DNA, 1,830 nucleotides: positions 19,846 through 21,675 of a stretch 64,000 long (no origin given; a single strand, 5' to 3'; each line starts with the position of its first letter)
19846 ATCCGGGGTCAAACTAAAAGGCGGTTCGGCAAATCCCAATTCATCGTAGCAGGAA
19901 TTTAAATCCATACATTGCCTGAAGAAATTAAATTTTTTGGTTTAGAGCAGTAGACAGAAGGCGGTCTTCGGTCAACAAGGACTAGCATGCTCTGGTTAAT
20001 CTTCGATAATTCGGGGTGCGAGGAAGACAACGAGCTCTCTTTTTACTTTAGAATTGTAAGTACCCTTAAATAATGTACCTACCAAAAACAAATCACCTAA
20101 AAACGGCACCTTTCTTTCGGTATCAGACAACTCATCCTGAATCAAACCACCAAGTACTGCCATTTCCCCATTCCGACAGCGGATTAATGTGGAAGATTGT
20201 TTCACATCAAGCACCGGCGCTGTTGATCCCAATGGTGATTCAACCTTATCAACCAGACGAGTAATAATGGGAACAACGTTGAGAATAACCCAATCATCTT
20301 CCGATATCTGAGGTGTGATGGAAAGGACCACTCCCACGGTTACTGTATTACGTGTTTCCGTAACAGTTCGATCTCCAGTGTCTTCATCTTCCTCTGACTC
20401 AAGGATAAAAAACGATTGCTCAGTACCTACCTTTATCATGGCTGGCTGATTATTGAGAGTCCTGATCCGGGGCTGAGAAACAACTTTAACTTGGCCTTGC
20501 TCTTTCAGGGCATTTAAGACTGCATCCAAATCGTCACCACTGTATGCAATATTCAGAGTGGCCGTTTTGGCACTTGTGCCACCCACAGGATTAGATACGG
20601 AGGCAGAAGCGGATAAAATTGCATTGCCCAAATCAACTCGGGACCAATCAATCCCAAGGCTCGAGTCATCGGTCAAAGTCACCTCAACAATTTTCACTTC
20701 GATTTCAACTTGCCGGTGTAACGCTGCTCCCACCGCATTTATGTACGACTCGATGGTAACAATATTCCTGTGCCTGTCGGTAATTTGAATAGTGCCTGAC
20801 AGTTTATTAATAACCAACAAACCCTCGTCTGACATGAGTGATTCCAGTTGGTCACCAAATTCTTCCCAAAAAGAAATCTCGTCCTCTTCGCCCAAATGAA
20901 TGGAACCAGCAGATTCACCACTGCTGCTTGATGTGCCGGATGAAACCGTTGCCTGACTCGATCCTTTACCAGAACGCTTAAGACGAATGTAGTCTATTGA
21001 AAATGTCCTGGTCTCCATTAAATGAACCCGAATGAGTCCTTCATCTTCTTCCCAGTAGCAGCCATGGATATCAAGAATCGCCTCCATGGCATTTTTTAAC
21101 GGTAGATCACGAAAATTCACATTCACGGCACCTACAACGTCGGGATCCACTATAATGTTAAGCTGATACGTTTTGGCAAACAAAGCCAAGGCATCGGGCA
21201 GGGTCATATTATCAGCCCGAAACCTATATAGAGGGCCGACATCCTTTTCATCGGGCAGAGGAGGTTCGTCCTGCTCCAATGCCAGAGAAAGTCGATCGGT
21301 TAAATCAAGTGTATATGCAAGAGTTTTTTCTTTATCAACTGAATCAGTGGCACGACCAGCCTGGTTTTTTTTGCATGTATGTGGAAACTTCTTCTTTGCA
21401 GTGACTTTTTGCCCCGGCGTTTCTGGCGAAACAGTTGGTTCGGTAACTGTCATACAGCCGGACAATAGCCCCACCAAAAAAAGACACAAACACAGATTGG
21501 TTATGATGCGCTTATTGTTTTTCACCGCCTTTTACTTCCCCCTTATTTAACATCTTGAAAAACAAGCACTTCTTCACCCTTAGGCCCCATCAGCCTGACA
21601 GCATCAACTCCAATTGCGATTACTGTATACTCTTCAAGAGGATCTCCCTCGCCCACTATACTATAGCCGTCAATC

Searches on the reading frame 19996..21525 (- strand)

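Call 16: search_protein_families(library=pfam, proteins=[window:19996-21525:-], max_evalue=0.0001)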
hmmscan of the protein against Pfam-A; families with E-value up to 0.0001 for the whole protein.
window:19996-21525:- (509 aa): 3 families
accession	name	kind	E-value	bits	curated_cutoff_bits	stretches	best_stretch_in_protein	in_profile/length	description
PF00263.26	Secretin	-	6.9e-40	136.8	27.5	1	339-508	1-169/169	Bacterial type II and III secretion system protein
PF07655.18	Secretin_N_2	-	1.7e-05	25.7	23.4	0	172-208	1-35/91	Secretin N-terminal domain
PF07660.19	STN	-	4.9e-05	23.5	28.4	0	122-163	1-45/52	Secretin and TonB N terminus short domain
